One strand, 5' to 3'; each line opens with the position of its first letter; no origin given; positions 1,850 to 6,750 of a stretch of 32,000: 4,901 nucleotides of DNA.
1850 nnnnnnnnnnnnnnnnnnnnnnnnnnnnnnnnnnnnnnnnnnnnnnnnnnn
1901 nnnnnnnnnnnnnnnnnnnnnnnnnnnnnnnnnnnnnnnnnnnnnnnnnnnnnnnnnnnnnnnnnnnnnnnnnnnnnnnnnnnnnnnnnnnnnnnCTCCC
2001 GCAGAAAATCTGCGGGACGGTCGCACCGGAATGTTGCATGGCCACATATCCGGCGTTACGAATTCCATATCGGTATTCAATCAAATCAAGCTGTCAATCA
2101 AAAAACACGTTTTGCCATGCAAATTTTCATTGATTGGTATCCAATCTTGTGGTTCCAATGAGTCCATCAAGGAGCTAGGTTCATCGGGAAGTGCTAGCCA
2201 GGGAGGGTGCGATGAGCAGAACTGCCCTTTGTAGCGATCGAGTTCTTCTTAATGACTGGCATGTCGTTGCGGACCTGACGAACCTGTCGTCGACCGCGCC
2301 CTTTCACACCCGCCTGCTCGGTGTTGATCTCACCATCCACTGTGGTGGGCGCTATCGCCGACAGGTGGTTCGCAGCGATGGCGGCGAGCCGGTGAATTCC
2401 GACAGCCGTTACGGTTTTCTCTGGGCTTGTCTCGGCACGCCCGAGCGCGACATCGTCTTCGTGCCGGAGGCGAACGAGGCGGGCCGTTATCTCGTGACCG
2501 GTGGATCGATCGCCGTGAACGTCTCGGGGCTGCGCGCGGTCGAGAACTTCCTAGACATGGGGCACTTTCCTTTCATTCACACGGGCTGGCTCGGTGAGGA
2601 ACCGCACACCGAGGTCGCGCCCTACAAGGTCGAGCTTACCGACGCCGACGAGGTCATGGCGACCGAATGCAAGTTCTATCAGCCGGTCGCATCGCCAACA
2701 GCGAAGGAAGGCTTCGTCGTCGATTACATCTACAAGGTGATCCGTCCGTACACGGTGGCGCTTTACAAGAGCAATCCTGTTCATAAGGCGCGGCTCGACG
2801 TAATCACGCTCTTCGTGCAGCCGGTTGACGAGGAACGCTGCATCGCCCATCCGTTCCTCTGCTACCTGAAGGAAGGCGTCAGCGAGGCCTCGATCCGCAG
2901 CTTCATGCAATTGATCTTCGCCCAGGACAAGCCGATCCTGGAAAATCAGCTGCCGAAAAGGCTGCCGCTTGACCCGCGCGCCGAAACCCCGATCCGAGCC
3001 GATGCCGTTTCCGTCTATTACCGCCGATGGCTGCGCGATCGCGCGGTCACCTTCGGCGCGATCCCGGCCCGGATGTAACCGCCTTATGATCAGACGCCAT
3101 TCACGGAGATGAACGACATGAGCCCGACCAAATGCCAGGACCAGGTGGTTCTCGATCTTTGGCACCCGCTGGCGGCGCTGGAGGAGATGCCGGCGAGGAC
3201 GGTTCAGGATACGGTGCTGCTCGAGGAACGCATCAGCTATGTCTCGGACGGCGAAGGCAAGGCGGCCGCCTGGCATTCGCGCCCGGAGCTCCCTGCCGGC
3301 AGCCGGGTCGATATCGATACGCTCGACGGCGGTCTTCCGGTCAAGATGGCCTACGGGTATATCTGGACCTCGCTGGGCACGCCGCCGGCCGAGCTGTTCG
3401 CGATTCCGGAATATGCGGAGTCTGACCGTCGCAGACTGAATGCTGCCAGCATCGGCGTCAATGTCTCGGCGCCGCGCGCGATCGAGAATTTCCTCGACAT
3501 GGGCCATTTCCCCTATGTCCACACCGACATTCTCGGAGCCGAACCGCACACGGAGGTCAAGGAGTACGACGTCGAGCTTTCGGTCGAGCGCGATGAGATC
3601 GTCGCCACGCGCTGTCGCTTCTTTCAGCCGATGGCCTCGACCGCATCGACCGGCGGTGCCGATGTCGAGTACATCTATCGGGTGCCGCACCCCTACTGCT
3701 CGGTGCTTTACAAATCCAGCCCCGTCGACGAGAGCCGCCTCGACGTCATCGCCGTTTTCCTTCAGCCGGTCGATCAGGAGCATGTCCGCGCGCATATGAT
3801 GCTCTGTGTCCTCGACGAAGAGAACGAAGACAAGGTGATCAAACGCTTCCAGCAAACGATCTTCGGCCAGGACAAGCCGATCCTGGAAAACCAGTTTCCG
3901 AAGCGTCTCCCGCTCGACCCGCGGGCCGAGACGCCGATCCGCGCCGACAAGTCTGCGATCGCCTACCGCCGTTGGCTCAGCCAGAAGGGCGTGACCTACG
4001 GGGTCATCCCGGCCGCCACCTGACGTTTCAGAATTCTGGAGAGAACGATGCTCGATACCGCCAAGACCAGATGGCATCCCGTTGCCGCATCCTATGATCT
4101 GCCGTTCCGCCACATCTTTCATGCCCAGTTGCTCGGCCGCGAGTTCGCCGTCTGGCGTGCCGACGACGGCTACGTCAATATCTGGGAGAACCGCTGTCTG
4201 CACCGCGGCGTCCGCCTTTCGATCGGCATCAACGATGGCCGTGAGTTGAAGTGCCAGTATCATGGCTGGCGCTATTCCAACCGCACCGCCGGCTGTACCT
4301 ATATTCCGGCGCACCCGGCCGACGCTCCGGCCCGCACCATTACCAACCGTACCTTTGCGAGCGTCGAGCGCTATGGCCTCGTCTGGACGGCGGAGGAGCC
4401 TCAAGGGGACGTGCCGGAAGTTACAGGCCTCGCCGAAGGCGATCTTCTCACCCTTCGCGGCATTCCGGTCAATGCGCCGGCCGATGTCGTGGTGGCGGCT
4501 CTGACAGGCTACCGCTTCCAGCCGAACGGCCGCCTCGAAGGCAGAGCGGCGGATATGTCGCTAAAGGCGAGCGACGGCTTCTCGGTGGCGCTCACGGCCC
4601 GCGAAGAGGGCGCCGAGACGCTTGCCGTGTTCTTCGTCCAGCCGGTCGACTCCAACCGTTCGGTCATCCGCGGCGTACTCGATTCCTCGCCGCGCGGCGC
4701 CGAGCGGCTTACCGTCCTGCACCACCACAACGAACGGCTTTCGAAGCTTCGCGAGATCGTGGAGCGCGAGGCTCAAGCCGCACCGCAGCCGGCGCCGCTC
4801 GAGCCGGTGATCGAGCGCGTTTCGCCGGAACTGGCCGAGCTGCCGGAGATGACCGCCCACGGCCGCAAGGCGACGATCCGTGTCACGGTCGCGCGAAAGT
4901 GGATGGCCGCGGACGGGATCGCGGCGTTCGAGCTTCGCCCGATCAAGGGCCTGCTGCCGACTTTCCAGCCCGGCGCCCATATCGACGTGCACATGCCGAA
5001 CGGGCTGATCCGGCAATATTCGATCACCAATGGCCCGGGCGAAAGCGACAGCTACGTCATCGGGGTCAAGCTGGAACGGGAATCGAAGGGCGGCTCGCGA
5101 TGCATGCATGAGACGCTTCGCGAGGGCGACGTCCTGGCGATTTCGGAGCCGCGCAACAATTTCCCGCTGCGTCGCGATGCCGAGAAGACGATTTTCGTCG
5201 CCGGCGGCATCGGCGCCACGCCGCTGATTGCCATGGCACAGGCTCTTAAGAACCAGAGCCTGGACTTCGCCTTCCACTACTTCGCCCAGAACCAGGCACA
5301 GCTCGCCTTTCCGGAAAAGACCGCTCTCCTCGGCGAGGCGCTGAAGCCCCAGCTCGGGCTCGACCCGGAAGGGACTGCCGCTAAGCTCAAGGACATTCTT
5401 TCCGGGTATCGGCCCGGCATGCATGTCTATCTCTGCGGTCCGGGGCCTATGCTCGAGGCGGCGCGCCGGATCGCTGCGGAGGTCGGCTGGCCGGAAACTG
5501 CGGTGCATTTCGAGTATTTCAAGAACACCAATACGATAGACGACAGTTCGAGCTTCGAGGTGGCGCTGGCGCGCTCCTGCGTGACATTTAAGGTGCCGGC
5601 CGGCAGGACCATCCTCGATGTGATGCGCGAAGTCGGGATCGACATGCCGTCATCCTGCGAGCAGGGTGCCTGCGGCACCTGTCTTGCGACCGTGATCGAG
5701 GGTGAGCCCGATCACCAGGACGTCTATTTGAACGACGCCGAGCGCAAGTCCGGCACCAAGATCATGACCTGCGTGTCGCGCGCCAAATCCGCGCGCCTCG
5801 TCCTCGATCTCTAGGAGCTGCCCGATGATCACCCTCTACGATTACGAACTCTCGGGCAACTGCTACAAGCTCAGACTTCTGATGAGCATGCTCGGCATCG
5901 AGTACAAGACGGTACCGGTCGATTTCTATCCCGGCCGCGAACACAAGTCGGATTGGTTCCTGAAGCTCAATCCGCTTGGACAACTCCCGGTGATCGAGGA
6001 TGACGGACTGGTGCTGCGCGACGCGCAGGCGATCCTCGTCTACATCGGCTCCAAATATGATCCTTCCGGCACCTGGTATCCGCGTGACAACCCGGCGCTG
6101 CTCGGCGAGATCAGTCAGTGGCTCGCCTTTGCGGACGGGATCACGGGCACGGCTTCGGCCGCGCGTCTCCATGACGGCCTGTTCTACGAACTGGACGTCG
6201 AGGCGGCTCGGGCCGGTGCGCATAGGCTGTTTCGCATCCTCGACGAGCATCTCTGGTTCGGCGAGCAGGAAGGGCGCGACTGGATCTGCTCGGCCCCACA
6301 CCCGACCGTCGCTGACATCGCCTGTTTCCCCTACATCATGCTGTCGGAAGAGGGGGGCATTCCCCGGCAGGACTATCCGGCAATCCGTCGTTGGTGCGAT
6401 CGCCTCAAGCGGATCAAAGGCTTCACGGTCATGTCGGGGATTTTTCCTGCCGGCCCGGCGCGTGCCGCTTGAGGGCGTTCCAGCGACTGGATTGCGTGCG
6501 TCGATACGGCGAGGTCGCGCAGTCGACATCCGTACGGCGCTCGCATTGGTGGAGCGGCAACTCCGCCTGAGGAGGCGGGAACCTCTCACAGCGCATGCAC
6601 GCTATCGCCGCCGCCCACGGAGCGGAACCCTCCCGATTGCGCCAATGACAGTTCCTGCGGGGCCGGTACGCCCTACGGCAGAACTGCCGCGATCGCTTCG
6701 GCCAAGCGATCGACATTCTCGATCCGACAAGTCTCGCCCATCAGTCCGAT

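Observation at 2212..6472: NdmCDE-style split Rieske oxygenase: two Rieske-less catalytic subunits, a Rieske-reductase fusion and a GST in one operon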

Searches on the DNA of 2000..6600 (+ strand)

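Call 12: search_dna_similar(query=window:2000-6600:+, collection=plasmids, mode=near, max_rows=25)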
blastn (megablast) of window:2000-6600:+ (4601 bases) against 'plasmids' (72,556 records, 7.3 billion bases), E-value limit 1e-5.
Records with a match: 65; places in all: 68; records where one place covers at least 80% of the query: 50.
Best place of each record, by identity: >=99% 46; 90-95% 4; 80-90% 13; 60-80% 2.
By first word of the organism name: Sinorhizobium 63; Mesorhizobium 1; Variovorax 1.
By predicted mobility (MOB-suite, as given by PLSDB): conjugative 60; non-mobilizable 5.
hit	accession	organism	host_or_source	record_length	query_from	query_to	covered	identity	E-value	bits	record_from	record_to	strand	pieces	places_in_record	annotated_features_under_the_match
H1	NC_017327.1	Sinorhizobium meliloti SM11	-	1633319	1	4601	100%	100.0%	0e+0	8497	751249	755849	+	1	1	none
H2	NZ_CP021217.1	Sinorhizobium meliloti RU11/001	-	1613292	1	4601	100%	100.0%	0e+0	8497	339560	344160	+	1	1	none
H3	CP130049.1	Sinorhizobium meliloti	Medicago,Cell culture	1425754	1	4601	100%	99.7%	0e+0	8425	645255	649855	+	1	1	Rieske 2Fe-2S domain-containing protein | aromatic ring-hydroxylating dioxygenase subunit alpha (x2) | glutathione S-transferase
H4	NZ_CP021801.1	Sinorhizobium meliloti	Medicago sativa,Single Cell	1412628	1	4601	100%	99.7%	0e+0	8419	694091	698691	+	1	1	none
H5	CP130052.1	Sinorhizobium meliloti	Medicago,Cell culture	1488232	1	4601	100%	99.7%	0e+0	8419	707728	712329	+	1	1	Rieske 2Fe-2S domain-containing protein | aromatic ring-hydroxylating dioxygenase subunit alpha (x2)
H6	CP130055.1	Sinorhizobium meliloti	Medicago,Cell culture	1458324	1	4601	100%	99.7%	0e+0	8416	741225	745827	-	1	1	Rieske 2Fe-2S domain-containing protein | glutathione S-transferase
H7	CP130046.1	Sinorhizobium meliloti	Medicago,Cell culture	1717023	1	4601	100%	99.7%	0e+0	8410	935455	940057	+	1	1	Rieske (2Fe-2S) protein | aromatic ring-hydroxylating dioxygenase subunit alpha (x2) | PDR/VanB family oxidoreductase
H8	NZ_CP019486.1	Sinorhizobium meliloti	alfalfa,single cell,nitrogen fixing ...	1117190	1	4601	100%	99.6%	0e+0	8397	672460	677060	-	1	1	record has no annotation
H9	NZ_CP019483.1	Sinorhizobium meliloti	alfalfa,whole organism,alfalfa nodule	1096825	1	4601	100%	99.6%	0e+0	8397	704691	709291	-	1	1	record has no annotation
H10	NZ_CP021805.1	Sinorhizobium meliloti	Medicago truncatula,Single Cell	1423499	1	4601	100%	99.6%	0e+0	8386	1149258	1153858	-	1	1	none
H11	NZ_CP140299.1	Sinorhizobium kummerowiae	Kummerowia stipulacea,Pure culture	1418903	1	4601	100%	99.5%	0e+0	8381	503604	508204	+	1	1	none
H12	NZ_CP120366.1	Sinorhizobium kummerowiae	Kummerowia stipulacea,Pure culture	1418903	1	4601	100%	99.5%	0e+0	8381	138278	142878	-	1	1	none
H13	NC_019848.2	Sinorhizobium meliloti GR4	-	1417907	1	4601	100%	99.5%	0e+0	8375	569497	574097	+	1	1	record has no annotation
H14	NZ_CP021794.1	Sinorhizobium meliloti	Medicago sativa,Single Cell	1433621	1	4601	100%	99.5%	0e+0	8375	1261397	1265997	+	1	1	none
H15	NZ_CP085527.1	Sinorhizobium meliloti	Medicago,cell culture,lupulina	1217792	1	4601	100%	99.5%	0e+0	8375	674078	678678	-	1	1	none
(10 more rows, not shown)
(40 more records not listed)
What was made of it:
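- Checked: The window is 100% identical to S. meliloti SM11 megaplasmid NC_017327.1, and the cassette is present at >=99% identity in 46 Sinorhizobium plasmid records (call 12), so it is a real, stable locus.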

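Call 13: get_annotated_region(hit=H3, flank=20000)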
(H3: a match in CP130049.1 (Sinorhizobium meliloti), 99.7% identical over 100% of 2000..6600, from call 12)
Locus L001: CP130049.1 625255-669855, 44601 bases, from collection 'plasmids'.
description: Sinorhizobium meliloti strain R28 plasmid pSymA, complete sequence
organism: Sinorhizobium meliloti (NCBI taxid 382)
taxonomy: Bacteria; Pseudomonadota; Alphaproteobacteria; Hyphomicrobiales; Rhizobiaceae; Sinorhizobium; Sinorhizobium meliloti
host: -; source: Medicago,Cell culture; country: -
typing (MOB-suite, as given by PLSDB): conjugative; relaxase MOBQ; mating-pair formation MPF_T
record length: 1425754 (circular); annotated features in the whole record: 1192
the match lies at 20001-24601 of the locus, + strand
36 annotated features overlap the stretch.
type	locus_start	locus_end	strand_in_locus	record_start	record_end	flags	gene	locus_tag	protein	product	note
CDS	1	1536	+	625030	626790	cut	-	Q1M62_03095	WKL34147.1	Na(+)/H(+) antiporter subunit D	-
CDS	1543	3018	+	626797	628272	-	-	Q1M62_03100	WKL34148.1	NADH-quinone oxidoreductase subunit M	-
CDS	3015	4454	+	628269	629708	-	-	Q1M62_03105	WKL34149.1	NADH-quinone oxidoreductase subunit N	-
CDS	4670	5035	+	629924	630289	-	-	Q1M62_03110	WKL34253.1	NADH-quinone oxidoreductase subunit A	-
CDS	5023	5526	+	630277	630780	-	-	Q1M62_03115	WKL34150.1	NADH-quinone oxidoreductase subunit B family protein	-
CDS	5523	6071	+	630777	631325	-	-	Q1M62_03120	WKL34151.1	NADH-quinone oxidoreductase subunit C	-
CDS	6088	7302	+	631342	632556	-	nuoD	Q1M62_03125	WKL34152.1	NADH dehydrogenase (quinone) subunit D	-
CDS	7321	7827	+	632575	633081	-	nuoE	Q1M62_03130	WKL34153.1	NADH-quinone oxidoreductase subunit NuoE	-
CDS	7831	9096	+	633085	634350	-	nuoF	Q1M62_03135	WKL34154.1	NADH-quinone oxidoreductase subunit NuoF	-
CDS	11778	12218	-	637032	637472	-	-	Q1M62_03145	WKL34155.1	CBS domain-containing protein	-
CDS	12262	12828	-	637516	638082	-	-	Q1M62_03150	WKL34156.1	NADH-quinone oxidoreductase subunit I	-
CDS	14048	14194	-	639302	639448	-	-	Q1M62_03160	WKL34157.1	hypothetical protein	-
CDS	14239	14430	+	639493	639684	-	-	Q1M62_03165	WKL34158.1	DUF6494 family protein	-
CDS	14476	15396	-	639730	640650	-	-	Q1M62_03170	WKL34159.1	ABC transporter permease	-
CDS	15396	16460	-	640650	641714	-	-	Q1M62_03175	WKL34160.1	ABC transporter permease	-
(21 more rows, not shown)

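Call 15: search_dna_similar(query=window:2212-4023:+, collection=plasmids, mode=near, max_rows=60, rows=spread)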
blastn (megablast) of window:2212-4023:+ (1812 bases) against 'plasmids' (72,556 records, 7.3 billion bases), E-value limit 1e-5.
Records with a match: 64; places in all: 67; records where one place covers at least 80% of the query: 46.
Best place of each record, by identity: >=99% 46; 90-95% 4; 80-90% 14.
By first word of the organism name: Sinorhizobium 63; Mesorhizobium 1.
By predicted mobility (MOB-suite, as given by PLSDB): conjugative 60; non-mobilizable 4.
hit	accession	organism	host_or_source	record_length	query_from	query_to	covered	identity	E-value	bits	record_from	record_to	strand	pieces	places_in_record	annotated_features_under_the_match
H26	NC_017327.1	Sinorhizobium meliloti SM11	-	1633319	1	1812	100%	100.0%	0e+0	3347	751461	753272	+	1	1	none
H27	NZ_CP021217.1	Sinorhizobium meliloti RU11/001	-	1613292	1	1812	100%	100.0%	0e+0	3347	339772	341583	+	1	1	none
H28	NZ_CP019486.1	Sinorhizobium meliloti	alfalfa,single cell,nitrogen fixing ...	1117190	1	1812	100%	99.8%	0e+0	3330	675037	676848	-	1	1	record has no annotation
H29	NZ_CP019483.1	Sinorhizobium meliloti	alfalfa,whole organism,alfalfa nodule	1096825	1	1812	100%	99.8%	0e+0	3330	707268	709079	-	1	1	record has no annotation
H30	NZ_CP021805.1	Sinorhizobium meliloti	Medicago truncatula,Single Cell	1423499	1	1812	100%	99.8%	0e+0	3330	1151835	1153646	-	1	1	none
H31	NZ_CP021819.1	Sinorhizobium meliloti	Medicago truncatula,Single Cell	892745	1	1812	100%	99.8%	0e+0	3325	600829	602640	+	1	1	aromatic ring-hydroxylating dioxygenase subunit alpha (x2)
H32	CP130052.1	Sinorhizobium meliloti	Medicago,Cell culture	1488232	1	1812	100%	99.8%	0e+0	3325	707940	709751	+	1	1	aromatic ring-hydroxylating dioxygenase subunit alpha (x2)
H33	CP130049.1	Sinorhizobium meliloti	Medicago,Cell culture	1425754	1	1812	100%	99.8%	0e+0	3325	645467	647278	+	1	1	aromatic ring-hydroxylating dioxygenase subunit alpha (x2)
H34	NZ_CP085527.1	Sinorhizobium meliloti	Medicago,cell culture,lupulina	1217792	1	1812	100%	99.7%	0e+0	3319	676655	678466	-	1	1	none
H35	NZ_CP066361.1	Sinorhizobium meliloti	Medicago lupulina L.,nodules of ...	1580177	1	1812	100%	99.7%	0e+0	3319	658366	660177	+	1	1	none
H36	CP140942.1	Sinorhizobium meliloti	Medicago lupulina,whole organism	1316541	1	1812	100%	99.7%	0e+0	3319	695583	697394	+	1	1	aromatic ring-hydroxylating dioxygenase subunit alpha (x2)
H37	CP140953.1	Sinorhizobium meliloti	Medicago lupulina,whole organism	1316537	1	1812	100%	99.7%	0e+0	3319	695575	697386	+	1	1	aromatic ring-hydroxylating dioxygenase subunit alpha (x2)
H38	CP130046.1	Sinorhizobium meliloti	Medicago,Cell culture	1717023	1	1812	100%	99.7%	0e+0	3319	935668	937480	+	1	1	aromatic ring-hydroxylating dioxygenase subunit alpha (x2)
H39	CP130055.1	Sinorhizobium meliloti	Medicago,Cell culture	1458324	1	1812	100%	99.7%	0e+0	3315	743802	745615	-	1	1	none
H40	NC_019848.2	Sinorhizobium meliloti GR4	-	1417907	1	1812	100%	99.7%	0e+0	3314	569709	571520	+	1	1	record has no annotation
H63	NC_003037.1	Sinorhizobium meliloti 1021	-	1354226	1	1812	100%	99.4%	0e+0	3286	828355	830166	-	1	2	none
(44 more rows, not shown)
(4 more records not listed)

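Call 16: get_annotated_region(hit=H63, flank=9000)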
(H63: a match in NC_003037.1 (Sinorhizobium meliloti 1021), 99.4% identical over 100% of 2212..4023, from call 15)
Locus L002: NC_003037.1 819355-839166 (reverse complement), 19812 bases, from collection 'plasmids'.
description: Sinorhizobium meliloti 1021 plasmid pSymA, complete sequence
organism: Sinorhizobium meliloti 1021 (NCBI taxid 266834)
taxonomy: Bacteria; Pseudomonadota; Alphaproteobacteria; Hyphomicrobiales; Rhizobiaceae; Sinorhizobium; Sinorhizobium meliloti; Sinorhizobium meliloti 1021
host: -; source: -; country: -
typing (MOB-suite, as given by PLSDB): conjugative; relaxase MOBQ; mating-pair formation MPF_T
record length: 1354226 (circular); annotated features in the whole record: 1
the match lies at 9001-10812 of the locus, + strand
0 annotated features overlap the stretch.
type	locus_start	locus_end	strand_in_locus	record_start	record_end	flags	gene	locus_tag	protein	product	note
